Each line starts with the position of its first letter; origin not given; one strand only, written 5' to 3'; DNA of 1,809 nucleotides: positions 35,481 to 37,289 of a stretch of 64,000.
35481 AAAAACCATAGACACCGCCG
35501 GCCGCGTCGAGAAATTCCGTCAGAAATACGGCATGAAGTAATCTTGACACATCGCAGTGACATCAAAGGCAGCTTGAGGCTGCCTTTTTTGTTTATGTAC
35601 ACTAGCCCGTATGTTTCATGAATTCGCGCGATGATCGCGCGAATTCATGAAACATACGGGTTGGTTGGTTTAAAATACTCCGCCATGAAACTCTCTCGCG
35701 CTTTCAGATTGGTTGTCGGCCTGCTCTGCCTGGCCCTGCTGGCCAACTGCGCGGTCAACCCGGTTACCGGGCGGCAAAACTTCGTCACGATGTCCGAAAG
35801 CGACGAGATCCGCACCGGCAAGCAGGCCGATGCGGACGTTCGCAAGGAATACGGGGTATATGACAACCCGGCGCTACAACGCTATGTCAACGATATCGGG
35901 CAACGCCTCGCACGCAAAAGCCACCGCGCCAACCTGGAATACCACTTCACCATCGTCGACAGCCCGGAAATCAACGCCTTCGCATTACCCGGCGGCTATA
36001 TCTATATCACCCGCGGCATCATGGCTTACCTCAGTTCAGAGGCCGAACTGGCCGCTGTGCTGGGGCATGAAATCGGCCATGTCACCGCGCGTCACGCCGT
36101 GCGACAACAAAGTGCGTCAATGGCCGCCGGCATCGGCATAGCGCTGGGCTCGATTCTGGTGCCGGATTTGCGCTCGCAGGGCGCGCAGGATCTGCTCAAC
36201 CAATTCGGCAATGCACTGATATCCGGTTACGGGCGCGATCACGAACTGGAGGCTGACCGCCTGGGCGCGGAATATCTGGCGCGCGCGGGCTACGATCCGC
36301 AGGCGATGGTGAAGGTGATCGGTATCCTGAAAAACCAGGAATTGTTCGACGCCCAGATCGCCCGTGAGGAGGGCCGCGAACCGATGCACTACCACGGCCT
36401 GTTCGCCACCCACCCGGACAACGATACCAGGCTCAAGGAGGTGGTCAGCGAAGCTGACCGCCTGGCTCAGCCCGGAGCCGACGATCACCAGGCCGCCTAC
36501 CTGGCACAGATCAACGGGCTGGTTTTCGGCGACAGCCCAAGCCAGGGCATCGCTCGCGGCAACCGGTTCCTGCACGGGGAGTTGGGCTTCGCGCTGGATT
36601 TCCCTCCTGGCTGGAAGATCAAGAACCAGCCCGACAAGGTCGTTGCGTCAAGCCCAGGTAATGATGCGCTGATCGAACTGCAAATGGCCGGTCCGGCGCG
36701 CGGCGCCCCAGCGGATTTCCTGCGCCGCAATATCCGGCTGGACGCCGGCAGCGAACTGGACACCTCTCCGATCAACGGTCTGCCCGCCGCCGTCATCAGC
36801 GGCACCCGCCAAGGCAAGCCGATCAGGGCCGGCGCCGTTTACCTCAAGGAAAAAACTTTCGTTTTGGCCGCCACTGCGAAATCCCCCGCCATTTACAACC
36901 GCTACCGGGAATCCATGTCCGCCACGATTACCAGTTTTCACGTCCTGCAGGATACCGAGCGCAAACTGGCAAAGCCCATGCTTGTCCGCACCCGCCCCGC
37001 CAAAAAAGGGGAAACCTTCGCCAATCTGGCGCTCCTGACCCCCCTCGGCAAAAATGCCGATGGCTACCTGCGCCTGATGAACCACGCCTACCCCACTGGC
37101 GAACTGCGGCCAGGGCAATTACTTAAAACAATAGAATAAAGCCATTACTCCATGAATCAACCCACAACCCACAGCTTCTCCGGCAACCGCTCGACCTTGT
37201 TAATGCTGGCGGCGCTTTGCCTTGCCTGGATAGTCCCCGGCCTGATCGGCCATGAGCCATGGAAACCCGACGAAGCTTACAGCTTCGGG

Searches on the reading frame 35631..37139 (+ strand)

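Call 80: search_protein_families(library=pfam, proteins=[window:35631-37139:+], max_evalue=0.00001)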
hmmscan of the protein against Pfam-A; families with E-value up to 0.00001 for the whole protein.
window:35631-37139:+ (502 aa): 1 family
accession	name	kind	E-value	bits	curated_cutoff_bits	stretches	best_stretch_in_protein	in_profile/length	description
PF01435.24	Peptidase_M48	-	1.4e-40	139.6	20.3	1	81-273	2-184/186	Peptidase family M48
